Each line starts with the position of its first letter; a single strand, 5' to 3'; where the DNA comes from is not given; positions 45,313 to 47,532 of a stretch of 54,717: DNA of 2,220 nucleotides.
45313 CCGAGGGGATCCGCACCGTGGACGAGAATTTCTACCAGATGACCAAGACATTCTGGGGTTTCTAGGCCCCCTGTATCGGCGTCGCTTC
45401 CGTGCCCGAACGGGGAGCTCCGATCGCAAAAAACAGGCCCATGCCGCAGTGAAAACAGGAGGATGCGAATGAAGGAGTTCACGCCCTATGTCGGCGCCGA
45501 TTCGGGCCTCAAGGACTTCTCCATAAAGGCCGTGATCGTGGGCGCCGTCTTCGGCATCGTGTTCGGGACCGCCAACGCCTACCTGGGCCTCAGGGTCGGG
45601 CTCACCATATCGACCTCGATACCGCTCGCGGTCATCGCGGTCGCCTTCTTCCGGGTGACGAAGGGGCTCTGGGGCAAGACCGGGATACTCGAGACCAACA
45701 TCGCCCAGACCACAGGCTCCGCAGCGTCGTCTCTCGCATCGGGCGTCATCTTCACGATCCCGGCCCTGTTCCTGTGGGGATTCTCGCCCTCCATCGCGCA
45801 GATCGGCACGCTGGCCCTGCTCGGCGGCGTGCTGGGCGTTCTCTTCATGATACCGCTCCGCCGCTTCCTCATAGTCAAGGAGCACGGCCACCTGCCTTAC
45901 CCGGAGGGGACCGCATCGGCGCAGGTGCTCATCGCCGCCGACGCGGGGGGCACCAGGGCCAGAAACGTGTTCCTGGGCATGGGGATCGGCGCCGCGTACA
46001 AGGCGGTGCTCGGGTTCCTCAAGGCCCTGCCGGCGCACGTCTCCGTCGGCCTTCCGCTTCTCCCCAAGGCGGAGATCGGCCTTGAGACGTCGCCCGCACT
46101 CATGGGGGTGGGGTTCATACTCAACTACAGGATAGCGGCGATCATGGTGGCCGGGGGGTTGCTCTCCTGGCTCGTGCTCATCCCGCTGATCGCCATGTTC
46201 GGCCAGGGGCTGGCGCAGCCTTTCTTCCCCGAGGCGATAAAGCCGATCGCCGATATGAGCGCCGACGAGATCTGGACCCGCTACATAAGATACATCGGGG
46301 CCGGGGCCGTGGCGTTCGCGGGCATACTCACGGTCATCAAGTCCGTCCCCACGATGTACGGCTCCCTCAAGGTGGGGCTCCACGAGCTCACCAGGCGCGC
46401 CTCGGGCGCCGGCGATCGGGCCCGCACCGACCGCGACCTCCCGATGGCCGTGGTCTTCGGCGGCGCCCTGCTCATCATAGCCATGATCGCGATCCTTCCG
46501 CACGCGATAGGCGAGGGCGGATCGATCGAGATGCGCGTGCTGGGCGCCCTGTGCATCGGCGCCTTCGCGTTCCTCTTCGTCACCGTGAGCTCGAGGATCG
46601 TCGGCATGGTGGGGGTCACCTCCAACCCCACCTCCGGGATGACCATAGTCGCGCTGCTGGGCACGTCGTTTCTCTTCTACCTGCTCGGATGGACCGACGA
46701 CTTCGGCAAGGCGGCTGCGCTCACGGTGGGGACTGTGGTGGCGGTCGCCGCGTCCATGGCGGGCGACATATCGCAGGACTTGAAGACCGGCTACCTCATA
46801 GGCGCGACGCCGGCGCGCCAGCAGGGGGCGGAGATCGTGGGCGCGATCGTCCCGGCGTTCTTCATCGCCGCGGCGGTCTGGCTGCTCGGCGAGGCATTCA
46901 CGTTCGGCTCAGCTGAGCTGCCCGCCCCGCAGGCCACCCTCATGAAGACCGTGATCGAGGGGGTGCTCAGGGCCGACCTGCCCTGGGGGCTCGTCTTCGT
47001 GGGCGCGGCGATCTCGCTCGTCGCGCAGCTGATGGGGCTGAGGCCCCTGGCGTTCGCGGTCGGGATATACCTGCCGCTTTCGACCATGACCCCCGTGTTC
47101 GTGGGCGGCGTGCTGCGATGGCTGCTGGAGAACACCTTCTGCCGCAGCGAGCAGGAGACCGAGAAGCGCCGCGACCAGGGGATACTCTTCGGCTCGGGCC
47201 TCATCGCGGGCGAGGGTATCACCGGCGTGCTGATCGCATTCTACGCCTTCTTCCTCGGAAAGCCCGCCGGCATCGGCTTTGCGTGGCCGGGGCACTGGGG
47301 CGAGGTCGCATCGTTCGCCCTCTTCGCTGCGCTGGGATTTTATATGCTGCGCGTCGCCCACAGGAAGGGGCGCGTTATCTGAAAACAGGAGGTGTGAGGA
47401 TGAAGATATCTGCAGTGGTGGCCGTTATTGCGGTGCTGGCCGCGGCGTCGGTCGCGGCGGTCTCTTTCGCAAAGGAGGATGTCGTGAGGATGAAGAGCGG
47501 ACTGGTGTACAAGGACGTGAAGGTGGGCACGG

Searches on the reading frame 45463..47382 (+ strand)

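Call 83: search_protein_families(library=pfam, proteins=[window:45463-47382:+], max_evalue=0.0001)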
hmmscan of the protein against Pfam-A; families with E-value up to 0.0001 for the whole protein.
window:45463-47382:+ (639 aa): 1 family
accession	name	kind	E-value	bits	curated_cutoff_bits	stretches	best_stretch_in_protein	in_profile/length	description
PF03169.20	OPT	-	5.6e-99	332.9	25.8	1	20-594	3-622/623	OPT oligopeptide transporter protein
